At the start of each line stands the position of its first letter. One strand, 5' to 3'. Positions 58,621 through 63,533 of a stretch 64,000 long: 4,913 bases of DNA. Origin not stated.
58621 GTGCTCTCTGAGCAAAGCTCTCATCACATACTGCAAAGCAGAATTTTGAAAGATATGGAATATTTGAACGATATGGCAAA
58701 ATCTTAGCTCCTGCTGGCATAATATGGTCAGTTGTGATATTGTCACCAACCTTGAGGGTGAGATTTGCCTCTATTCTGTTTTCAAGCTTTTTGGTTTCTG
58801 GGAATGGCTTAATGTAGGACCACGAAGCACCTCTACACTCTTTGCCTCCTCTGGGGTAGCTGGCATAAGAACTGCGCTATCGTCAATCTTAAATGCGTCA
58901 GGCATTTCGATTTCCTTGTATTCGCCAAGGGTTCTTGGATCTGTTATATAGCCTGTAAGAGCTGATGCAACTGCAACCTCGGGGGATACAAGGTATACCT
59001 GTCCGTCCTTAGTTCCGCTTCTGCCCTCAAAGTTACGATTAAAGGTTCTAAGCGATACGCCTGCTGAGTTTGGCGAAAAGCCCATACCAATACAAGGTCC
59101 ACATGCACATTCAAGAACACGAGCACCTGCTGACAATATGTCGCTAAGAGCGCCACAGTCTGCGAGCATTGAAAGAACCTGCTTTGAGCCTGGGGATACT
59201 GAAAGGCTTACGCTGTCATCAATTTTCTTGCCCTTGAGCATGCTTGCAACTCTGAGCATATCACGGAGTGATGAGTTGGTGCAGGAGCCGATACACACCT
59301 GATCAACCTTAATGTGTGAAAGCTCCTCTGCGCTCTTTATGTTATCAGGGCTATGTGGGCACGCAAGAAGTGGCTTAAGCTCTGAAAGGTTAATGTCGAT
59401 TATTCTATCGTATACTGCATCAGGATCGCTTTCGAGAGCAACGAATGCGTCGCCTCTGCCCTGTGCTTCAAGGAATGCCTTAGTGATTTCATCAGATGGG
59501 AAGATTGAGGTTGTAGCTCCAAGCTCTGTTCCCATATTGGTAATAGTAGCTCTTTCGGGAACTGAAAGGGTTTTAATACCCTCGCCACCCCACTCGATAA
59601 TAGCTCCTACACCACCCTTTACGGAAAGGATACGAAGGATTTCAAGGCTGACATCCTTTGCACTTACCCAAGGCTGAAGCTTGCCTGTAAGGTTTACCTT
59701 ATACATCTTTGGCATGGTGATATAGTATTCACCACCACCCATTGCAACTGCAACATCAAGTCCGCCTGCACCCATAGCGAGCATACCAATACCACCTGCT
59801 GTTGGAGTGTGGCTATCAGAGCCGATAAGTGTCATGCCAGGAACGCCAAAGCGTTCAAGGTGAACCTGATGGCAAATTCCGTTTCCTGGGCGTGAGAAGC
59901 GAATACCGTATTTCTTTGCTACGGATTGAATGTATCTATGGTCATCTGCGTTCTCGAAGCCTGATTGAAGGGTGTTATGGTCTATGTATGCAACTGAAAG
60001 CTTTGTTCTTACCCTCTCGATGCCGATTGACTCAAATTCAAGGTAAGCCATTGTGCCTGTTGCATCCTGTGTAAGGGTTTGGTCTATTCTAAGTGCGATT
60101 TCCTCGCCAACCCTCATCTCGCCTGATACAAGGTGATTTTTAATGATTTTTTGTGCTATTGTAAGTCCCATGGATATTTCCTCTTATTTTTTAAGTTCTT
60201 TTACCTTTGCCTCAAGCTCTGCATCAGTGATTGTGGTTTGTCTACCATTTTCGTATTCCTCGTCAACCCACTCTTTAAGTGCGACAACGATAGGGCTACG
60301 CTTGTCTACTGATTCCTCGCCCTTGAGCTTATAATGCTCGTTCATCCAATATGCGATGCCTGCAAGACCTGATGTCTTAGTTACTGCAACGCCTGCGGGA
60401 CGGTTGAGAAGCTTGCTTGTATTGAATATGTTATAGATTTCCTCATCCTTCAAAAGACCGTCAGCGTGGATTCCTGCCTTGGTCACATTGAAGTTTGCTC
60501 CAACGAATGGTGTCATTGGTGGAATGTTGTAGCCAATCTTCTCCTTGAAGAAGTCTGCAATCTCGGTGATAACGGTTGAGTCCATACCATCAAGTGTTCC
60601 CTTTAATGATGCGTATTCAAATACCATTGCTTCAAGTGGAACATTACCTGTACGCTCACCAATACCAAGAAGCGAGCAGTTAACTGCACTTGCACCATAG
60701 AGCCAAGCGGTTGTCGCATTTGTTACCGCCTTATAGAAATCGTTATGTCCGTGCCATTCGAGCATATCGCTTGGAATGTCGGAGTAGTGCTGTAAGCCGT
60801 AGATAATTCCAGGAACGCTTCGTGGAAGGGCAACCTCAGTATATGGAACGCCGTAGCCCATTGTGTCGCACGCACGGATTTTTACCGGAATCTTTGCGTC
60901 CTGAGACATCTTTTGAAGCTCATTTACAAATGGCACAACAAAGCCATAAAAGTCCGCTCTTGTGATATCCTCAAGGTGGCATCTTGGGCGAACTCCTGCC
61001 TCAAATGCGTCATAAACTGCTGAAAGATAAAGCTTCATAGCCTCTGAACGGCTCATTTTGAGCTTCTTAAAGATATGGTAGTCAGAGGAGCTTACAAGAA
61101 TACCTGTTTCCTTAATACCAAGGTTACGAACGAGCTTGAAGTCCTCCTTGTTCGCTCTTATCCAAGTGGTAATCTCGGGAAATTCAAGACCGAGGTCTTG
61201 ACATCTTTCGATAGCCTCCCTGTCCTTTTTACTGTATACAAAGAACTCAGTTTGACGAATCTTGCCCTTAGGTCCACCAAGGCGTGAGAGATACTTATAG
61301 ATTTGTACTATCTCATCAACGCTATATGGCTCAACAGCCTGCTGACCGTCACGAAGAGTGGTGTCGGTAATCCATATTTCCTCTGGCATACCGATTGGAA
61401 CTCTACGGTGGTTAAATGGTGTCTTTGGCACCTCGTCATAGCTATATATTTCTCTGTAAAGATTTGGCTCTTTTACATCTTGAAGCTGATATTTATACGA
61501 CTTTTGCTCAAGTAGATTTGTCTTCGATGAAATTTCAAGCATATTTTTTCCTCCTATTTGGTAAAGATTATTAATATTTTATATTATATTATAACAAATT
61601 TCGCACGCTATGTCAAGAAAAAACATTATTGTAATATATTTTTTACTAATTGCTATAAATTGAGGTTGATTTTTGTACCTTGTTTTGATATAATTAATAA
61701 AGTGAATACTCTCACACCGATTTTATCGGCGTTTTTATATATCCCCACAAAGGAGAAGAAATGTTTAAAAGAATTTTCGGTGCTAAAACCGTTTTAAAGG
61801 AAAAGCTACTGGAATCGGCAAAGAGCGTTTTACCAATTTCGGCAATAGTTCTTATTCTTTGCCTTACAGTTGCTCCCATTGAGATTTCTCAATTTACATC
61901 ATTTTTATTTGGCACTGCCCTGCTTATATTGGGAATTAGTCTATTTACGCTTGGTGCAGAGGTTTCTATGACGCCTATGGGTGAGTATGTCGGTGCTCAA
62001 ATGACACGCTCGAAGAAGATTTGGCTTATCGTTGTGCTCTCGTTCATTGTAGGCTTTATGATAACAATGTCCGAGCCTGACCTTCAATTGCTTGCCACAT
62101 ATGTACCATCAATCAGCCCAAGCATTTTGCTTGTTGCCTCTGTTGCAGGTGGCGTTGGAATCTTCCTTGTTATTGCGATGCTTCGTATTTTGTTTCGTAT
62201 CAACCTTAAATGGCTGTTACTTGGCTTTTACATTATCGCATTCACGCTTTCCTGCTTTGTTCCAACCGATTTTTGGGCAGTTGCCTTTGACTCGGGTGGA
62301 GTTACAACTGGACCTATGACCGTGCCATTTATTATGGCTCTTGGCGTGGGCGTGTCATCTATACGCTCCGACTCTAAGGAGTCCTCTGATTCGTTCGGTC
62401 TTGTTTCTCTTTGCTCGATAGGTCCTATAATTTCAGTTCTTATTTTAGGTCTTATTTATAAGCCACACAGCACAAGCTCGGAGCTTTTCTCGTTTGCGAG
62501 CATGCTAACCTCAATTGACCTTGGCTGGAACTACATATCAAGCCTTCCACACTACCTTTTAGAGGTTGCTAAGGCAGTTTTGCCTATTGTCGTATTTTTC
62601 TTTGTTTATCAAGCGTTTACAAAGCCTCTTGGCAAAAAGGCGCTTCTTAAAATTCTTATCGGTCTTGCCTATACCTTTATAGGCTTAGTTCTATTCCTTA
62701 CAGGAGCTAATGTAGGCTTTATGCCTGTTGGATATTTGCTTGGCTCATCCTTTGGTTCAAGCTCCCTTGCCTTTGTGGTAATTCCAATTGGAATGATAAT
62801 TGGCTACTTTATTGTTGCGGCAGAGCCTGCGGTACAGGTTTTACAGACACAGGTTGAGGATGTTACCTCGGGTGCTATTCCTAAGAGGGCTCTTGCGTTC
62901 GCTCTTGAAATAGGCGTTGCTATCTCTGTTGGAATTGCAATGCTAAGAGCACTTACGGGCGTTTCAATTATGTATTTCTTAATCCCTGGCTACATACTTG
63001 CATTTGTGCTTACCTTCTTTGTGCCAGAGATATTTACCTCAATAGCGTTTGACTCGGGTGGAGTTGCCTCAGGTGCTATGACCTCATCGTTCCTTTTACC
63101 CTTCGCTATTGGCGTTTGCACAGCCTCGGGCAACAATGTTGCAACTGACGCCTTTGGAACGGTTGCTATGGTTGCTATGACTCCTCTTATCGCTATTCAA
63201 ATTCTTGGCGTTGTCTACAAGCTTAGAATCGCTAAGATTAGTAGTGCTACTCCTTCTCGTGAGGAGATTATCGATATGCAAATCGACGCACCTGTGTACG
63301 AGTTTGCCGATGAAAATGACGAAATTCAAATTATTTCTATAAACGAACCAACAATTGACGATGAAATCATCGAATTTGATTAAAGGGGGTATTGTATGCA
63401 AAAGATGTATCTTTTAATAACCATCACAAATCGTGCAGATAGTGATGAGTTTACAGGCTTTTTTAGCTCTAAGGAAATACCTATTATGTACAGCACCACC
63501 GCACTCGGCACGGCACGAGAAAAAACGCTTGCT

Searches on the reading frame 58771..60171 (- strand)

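Call 23: search_protein_families(library=pfam, proteins=[window:58771-60171:-], max_evalue=0.0001)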
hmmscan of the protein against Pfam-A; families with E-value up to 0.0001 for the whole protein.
window:58771-60171:- (466 aa): 1 family
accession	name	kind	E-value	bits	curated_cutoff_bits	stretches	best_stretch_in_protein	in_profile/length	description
PF00330.25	Aconitase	-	3.8e-111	372.8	28.7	2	7-277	1-299/463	Aconitase family (aconitate hydratase)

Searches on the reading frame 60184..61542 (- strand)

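Call 23: search_protein_families(library=pfam, proteins=[window:60184-61542:-], max_evalue=0.0001)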
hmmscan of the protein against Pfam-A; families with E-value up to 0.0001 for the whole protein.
window:60184-61542:- (452 aa): 1 family
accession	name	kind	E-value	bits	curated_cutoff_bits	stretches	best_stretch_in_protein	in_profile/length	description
PF00682.25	HMGL-like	-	4.7e-35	121.7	29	1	57-330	3-258/260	HMGL-like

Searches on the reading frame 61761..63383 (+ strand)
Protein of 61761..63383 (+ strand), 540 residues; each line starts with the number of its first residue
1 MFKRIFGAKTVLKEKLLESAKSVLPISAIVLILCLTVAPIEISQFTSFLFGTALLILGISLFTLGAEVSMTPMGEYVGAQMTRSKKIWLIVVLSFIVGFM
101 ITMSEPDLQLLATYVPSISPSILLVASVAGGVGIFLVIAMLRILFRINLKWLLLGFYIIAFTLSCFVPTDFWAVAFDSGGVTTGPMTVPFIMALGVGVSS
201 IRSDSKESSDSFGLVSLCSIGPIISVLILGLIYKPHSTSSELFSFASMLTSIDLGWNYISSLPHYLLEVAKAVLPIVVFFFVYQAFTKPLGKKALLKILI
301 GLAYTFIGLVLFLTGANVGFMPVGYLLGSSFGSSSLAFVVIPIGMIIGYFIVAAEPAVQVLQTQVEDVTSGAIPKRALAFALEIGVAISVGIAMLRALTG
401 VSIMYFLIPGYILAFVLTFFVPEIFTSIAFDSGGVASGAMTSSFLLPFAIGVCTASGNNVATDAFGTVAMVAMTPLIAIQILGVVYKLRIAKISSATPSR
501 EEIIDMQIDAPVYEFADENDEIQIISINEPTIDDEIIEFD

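Call 23: search_protein_families(library=pfam, proteins=[window:61761-63383:+], max_evalue=0.0001)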
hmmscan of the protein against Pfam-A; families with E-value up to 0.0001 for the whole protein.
window:61761-63383:+ (540 aa): 1 family
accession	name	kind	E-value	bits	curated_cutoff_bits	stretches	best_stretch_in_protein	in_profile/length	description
PF07556.16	DUF1538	-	2.1e-137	455.6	22.6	2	26-232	1-211/211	Protein of unknown function (DUF1538)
